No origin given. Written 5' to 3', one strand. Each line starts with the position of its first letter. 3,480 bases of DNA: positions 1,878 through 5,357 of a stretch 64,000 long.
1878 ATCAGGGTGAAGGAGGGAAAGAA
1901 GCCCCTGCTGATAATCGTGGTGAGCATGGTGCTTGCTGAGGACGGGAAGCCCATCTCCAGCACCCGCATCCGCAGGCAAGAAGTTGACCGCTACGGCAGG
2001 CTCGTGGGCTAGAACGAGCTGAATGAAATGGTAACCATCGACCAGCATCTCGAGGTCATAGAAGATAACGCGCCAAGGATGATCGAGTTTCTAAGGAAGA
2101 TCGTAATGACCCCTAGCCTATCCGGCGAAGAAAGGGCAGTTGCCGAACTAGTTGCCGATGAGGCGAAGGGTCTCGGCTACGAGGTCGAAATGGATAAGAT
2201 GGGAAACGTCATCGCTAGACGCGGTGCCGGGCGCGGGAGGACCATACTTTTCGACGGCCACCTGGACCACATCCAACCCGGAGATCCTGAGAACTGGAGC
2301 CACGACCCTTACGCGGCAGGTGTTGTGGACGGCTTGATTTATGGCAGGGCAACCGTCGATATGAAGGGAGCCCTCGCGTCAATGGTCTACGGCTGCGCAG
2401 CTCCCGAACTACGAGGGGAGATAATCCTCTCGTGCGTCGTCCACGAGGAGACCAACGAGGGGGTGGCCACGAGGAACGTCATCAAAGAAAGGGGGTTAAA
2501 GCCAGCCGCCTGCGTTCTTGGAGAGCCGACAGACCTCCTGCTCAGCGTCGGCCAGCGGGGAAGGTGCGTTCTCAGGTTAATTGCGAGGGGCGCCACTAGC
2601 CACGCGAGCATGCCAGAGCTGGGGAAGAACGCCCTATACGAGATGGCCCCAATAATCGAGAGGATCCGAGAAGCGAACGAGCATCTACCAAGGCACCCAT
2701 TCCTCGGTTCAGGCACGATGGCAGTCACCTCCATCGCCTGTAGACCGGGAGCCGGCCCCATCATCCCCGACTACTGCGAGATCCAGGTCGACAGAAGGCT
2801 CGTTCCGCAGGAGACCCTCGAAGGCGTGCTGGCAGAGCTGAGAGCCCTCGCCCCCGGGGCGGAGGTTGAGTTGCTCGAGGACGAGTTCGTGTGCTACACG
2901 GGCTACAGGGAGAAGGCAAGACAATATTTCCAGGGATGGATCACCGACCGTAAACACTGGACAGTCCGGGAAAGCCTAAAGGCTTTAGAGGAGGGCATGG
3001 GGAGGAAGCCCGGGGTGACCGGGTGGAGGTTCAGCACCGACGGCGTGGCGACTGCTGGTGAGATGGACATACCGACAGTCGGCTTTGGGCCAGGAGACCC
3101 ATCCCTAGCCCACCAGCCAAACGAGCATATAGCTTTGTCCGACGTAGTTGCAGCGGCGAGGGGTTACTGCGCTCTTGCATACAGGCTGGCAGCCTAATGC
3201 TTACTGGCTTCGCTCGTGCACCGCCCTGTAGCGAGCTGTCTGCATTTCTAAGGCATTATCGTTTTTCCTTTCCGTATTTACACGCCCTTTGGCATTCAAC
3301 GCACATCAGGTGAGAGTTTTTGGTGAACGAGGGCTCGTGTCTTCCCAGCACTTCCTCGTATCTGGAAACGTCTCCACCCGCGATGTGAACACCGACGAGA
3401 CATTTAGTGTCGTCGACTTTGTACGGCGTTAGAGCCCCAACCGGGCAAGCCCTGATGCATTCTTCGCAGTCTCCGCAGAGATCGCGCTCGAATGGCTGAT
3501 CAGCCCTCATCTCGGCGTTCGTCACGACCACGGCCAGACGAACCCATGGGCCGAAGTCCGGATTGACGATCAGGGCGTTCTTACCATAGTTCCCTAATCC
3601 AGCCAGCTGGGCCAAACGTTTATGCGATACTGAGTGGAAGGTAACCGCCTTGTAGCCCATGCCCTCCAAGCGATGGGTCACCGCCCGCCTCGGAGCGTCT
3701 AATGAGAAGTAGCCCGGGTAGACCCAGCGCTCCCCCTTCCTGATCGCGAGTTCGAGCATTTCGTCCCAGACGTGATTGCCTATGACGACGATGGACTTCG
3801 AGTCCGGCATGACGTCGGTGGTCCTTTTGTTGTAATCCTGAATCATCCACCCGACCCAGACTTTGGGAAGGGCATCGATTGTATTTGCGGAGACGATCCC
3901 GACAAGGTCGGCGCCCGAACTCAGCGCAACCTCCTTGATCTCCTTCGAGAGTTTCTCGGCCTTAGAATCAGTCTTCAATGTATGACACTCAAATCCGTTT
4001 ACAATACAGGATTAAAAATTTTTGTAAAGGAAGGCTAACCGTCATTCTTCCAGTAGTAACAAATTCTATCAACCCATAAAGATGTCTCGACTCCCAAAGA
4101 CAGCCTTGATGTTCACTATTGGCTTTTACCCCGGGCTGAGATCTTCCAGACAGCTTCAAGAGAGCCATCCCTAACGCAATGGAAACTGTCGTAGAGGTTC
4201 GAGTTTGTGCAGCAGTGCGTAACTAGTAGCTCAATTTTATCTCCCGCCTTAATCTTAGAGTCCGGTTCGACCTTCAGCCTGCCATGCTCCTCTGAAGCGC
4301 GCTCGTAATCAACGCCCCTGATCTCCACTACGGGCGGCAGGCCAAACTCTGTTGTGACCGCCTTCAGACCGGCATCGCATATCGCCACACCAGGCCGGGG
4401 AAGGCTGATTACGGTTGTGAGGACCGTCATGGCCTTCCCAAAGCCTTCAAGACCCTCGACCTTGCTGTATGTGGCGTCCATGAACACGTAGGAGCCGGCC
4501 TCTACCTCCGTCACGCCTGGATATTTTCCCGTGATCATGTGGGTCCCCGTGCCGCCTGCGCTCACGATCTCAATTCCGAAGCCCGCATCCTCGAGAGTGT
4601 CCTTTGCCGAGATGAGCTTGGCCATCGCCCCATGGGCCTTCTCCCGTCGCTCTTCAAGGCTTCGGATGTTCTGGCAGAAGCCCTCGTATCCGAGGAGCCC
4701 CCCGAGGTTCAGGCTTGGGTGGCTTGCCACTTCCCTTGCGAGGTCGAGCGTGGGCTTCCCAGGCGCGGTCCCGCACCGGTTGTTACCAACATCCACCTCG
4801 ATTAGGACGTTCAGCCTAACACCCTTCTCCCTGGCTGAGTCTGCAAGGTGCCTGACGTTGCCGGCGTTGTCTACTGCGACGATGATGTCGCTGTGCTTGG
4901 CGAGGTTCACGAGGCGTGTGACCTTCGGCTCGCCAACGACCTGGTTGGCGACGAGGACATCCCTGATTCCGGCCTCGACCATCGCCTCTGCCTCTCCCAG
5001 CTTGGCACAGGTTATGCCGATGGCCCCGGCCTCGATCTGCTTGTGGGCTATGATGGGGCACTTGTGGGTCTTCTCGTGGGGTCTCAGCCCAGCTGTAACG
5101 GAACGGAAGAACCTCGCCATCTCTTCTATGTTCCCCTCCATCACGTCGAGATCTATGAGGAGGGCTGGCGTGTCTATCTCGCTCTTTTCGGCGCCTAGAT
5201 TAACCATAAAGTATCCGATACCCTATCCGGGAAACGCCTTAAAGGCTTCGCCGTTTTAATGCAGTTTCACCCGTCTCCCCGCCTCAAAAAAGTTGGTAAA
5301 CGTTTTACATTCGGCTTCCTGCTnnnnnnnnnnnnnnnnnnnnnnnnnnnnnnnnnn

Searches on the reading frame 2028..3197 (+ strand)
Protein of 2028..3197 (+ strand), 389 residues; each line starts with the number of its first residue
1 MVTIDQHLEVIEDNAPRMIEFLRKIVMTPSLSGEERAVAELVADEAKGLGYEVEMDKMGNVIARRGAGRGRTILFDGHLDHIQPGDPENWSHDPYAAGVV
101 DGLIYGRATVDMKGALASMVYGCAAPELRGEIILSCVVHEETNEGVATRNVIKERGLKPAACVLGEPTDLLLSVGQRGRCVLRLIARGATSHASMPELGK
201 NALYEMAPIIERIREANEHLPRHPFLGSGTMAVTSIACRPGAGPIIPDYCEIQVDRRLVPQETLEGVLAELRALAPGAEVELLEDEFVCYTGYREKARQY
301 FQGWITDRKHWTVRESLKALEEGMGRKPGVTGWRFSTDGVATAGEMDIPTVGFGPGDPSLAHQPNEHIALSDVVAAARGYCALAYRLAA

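Call 36: search_protein_families(library=ncbifam, proteins=[window:2028-3197:+], max_evalue=0.000001)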
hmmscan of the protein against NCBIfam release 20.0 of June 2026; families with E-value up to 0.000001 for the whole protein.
window:2028-3197:+ (389 aa): 43 families (the best 25 are shown)
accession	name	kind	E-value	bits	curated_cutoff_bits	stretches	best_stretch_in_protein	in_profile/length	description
NF009555.0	PRK13004.1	equivalog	9.6e-113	377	321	1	8-386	7-394/399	YgeY family selenium metabolism-linked hydrolase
TIGR03526.1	selenium_YgeY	hypoth_equivalog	1.3e-89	300.8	321.5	1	12-383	9-389/395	YgeY family selenium metabolism-linked hydrolase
TIGR01910.1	DapE-ArgE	subfamily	1.8e-53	182.1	217.6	1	19-374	1-368/373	ArgE/DapE family deacylase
NF006399.0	PRK08651.1-2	equivalog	3.1e-45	154.9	381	2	18-216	6-216/405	succinyl-diaminopimelate desuccinylase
NF009557.0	PRK13009.1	equivalog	3.4e-39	135.1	284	1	17-382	4-369/377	succinyl-diaminopimelate desuccinylase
TIGR01900.1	dapE-gram_pos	equivalog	4.9e-38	130.9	304.2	1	18-378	5-344/351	succinyl-diaminopimelate desuccinylase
NF005373.0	PRK06915.1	equivalog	6.3e-38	130.8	428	1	59-378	81-408/422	peptidase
NF006402.0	PRK08651.1-5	equivalog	1e-37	130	369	1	19-378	6-358/369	succinyl-diaminopimelate desuccinylase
NF003367.0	PRK04443.1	equivalog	1.3e-36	126.7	363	1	16-373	7-331/349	[LysW]-lysine hydrolase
TIGR01892.1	AcOrn-deacetyl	equivalog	8.3e-36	123.8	297.7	1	21-376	2-357/365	acetylornithine deacetylase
NF005710.0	PRK07522.1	subfamily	3.3e-35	122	412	1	15-377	7-378/391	acetylornithine deacetylase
NF006400.0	PRK08651.1-3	equivalog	5.6e-35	120.9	374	1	61-388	75-407/410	succinyl-diaminopimelate desuccinylase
NF006365.0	PRK08588.1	subfamily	7.4e-34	117.7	289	1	18-382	9-375/383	succinyl-diaminopimelate desuccinylase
NF009558.0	PRK13013.1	equivalog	7.9e-32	110.4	428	1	46-379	61-415/429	acetylornithine deacetylase/succinyl-diaminopimelate desuccinylase family protein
TIGR01246.1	dapE_proteo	equivalog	1.5e-31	109.8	361.8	1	19-377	2-360/370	succinyl-diaminopimelate desuccinylase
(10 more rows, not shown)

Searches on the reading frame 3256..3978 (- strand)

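Call 36: search_protein_families(library=ncbifam, proteins=[window:3256-3978:-], max_evalue=0.000001)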
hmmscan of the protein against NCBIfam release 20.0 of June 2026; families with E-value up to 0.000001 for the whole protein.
window:3256-3978:- (240 aa): 2 families
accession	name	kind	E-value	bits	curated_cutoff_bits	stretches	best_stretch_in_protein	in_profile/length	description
TIGR00276.1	TIGR00276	equivalog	6.2e-22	78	200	1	100-199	113-213/337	tRNA epoxyqueuosine(34) reductase QueG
TIGR02486.1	RDH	subfamily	6.2e-17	62.4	160.35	1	50-238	76-281/314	reductive dehalogenase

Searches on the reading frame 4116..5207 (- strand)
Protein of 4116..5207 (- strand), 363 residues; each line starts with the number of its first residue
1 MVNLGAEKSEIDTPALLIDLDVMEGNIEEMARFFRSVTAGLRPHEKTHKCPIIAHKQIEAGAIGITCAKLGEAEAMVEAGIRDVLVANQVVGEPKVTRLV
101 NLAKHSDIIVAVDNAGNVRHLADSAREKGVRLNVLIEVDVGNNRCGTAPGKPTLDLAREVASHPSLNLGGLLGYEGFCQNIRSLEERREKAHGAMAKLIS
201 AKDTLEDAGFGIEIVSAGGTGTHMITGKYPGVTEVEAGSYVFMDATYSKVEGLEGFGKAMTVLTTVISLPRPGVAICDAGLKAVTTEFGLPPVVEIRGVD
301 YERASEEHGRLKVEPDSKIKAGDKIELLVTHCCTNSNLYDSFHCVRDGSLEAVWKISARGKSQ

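Call 3: search_protein_families(library=pfam, proteins=[window:4116-5207:-], max_evalue=0.01)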
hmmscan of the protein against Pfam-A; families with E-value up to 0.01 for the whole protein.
window:4116-5207:- (363 aa): 3 families
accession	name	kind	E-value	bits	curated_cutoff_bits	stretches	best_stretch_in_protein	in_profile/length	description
PF01168.26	Ala_racemase_N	-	5.4e-23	82.3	24.1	1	18-244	1-218/220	Alanine racemase, N-terminal domain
PF14031.13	D-ser_dehydrat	-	2.1e-20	73.6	22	1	259-345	1-97/97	Putative serine dehydratase domain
PF03793.24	PASTA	-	0.0012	19.1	23.2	0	200-241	13-58/64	PASTA domain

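Call 4: search_protein_families(library=ncbifam, proteins=[window:4116-5207:-], max_evalue=0.01)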
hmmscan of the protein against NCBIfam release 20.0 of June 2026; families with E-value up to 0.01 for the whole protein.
window:4116-5207:- (363 aa): 4 families
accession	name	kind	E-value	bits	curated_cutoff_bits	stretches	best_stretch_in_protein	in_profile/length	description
NF045642.2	HdxyAspAldBhcC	equivalog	9.5e-94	314.6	690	1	4-362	20-386/387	3-hydroxy-D-aspartate aldolase BhcC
TIGR01048.1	lysA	equivalog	3.8e-05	22.4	297.9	1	8-141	20-151/417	diaminopimelate decarboxylase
TIGR00492.1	alr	equivalog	0.00021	20.3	168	1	54-220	46-202/369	alanine racemase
NF040742.1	racem_Orr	exception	0.00097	18.3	480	1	14-328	2-305/351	ornithine racemase Orr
